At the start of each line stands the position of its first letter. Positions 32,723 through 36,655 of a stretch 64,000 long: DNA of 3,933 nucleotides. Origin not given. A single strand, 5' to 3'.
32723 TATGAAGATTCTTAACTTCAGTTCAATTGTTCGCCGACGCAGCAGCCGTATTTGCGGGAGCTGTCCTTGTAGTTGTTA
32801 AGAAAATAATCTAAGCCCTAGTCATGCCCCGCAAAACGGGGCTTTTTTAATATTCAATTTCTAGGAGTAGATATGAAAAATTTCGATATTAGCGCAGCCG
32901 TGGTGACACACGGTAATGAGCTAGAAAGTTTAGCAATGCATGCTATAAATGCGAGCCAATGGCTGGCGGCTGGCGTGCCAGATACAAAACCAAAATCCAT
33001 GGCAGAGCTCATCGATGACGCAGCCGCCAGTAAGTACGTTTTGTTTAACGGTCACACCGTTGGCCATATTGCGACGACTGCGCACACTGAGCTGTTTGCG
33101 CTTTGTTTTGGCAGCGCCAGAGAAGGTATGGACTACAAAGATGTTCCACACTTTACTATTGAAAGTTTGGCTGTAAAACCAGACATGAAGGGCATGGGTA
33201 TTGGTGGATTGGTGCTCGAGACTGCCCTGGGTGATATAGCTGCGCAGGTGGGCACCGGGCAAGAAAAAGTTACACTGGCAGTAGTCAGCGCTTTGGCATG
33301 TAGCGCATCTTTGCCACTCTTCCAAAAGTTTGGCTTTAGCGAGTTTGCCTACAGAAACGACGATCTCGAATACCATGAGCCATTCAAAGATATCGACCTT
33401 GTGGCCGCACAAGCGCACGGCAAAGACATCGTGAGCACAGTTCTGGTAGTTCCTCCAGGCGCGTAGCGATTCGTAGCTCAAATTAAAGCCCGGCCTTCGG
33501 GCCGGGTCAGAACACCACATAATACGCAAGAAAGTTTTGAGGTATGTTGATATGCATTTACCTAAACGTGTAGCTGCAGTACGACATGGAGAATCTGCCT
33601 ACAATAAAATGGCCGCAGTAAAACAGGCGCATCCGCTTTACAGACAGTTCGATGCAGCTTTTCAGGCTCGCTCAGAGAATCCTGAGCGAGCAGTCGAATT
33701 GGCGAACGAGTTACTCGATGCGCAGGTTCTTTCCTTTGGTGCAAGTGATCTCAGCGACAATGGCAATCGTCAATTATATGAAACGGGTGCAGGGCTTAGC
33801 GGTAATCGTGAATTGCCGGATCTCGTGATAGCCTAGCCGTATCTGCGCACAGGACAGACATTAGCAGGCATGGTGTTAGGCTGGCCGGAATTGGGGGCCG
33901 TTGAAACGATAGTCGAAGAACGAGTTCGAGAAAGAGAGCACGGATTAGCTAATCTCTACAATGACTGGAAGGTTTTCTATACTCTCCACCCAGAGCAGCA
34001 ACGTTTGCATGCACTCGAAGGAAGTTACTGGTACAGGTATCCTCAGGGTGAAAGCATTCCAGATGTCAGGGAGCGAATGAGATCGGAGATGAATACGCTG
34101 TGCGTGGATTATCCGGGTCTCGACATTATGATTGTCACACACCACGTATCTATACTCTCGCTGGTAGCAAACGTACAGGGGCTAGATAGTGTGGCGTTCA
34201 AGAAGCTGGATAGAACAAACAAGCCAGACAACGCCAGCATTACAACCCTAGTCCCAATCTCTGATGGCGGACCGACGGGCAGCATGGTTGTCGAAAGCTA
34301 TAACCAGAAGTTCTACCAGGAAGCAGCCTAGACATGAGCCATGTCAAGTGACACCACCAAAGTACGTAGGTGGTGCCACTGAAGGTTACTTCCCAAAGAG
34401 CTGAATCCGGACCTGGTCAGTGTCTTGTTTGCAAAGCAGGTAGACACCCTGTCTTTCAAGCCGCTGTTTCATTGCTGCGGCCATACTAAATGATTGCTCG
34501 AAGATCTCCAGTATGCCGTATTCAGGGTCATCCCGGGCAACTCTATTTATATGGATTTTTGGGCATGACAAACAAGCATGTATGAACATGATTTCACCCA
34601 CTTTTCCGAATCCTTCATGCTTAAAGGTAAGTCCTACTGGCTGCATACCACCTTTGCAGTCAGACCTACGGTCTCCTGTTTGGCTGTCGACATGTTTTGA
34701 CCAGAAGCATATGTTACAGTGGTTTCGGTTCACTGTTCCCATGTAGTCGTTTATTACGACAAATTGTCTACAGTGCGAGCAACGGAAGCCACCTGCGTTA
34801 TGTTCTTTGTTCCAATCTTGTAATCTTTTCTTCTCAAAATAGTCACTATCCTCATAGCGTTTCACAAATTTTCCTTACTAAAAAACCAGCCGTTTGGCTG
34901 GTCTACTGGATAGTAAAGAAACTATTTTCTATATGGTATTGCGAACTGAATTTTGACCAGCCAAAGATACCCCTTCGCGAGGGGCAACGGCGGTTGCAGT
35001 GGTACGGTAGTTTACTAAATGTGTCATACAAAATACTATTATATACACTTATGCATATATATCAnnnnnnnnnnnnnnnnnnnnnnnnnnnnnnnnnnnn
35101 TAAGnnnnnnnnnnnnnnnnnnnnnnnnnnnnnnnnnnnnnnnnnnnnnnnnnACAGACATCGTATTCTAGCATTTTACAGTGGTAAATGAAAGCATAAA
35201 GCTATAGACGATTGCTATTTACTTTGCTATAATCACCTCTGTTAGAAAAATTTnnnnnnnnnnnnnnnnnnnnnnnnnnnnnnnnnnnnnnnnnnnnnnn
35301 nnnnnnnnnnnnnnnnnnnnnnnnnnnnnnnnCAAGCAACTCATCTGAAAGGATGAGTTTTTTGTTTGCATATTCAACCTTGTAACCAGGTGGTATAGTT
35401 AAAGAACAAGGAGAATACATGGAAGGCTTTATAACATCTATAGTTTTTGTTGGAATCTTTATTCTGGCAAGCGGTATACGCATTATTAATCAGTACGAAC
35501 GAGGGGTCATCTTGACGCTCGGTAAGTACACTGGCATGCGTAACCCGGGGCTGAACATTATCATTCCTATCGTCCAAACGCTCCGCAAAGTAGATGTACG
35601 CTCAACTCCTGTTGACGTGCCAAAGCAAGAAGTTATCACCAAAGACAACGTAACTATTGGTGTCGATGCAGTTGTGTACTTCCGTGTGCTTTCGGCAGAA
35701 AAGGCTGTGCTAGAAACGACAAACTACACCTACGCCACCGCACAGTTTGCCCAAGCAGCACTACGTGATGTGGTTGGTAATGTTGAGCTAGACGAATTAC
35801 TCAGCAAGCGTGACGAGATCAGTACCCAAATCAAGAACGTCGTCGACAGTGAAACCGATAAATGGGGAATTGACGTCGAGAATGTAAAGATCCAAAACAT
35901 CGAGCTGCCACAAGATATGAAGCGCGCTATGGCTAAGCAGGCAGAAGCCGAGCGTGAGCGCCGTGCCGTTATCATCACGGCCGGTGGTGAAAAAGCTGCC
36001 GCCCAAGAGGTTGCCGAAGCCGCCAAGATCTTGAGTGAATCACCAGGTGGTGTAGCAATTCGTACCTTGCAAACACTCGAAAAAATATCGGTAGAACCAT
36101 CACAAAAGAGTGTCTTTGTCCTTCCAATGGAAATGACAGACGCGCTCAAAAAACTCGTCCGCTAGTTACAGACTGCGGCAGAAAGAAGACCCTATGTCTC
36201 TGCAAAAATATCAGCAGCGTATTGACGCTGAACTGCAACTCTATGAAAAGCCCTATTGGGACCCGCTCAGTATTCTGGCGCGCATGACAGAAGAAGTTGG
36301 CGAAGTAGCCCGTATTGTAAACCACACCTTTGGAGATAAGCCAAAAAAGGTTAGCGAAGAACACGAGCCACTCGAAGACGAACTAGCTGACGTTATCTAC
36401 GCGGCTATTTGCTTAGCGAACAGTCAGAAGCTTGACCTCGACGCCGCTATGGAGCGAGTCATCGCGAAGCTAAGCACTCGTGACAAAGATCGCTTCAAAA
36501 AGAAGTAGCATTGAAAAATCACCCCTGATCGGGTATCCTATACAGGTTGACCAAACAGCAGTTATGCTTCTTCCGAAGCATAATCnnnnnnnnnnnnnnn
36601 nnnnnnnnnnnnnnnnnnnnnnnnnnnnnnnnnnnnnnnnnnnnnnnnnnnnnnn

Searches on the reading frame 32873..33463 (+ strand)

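Call 82: search_protein_families(library=pfam, proteins=[window:32873-33463:+], max_evalue=0.00001)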
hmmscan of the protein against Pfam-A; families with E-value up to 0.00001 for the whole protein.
window:32873-33463:+ (197 aa): 1 family
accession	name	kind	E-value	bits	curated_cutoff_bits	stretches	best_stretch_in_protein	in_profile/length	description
PF00583.31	Acetyltransf_1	-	3.3e-07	31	20.7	1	47-155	29-116/116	Acetyltransferase (GNAT) family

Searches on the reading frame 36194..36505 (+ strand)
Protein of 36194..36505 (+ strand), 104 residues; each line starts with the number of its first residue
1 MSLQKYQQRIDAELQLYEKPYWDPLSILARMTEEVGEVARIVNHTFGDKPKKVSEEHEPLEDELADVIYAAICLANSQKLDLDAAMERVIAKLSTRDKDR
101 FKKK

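Call 86: search_protein_families(library=padloc, proteins=[window:36194-36505:+], max_evalue=0.01)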
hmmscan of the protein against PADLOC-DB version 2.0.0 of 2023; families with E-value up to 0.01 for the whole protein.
window:36194-36505:+ (104 aa): 0 families
